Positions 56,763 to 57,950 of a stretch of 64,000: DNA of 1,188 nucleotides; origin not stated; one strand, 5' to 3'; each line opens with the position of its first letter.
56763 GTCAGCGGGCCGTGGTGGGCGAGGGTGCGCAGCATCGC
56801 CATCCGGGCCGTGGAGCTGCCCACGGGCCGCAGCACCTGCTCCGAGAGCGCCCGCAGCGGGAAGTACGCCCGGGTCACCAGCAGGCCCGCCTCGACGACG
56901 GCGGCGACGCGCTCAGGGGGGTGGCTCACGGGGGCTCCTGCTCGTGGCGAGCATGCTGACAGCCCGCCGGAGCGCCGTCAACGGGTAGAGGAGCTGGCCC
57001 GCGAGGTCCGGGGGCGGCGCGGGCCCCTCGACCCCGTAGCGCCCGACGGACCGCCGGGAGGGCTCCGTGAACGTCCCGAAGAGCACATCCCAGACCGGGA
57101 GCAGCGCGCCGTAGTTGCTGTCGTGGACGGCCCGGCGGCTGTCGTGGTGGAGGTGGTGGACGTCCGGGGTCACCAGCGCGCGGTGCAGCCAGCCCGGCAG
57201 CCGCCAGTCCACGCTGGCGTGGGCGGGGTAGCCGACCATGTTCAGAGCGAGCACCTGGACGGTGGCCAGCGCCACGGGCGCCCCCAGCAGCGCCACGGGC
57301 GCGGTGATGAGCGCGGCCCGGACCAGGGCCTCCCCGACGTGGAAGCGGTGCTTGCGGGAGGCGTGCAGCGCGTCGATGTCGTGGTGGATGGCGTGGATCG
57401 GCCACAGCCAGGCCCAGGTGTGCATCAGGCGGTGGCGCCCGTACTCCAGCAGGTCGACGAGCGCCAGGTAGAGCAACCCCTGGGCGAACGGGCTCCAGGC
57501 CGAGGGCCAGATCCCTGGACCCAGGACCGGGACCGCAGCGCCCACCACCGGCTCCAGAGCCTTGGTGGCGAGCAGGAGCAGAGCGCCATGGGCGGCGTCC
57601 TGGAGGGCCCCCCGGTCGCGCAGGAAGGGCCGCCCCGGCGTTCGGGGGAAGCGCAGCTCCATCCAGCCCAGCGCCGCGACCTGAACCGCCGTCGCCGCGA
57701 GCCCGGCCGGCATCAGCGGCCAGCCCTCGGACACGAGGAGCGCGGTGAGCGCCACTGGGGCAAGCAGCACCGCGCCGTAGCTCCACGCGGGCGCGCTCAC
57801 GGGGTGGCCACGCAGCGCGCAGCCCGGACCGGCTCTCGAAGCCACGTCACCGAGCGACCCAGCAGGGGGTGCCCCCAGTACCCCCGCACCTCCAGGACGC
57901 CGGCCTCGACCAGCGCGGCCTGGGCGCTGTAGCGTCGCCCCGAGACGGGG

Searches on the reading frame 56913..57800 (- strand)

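Call 30: search_protein_families(library=pfam, proteins=[window:56913-57800:-], max_evalue=0.001)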
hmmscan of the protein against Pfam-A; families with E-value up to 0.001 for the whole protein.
window:56913-57800:- (295 aa): 1 family
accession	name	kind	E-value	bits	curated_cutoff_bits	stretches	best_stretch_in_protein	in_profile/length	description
PF04116.19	FA_hydroxylase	-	5.8e-24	85.4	31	1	109-243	2-132/132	Fatty acid hydroxylase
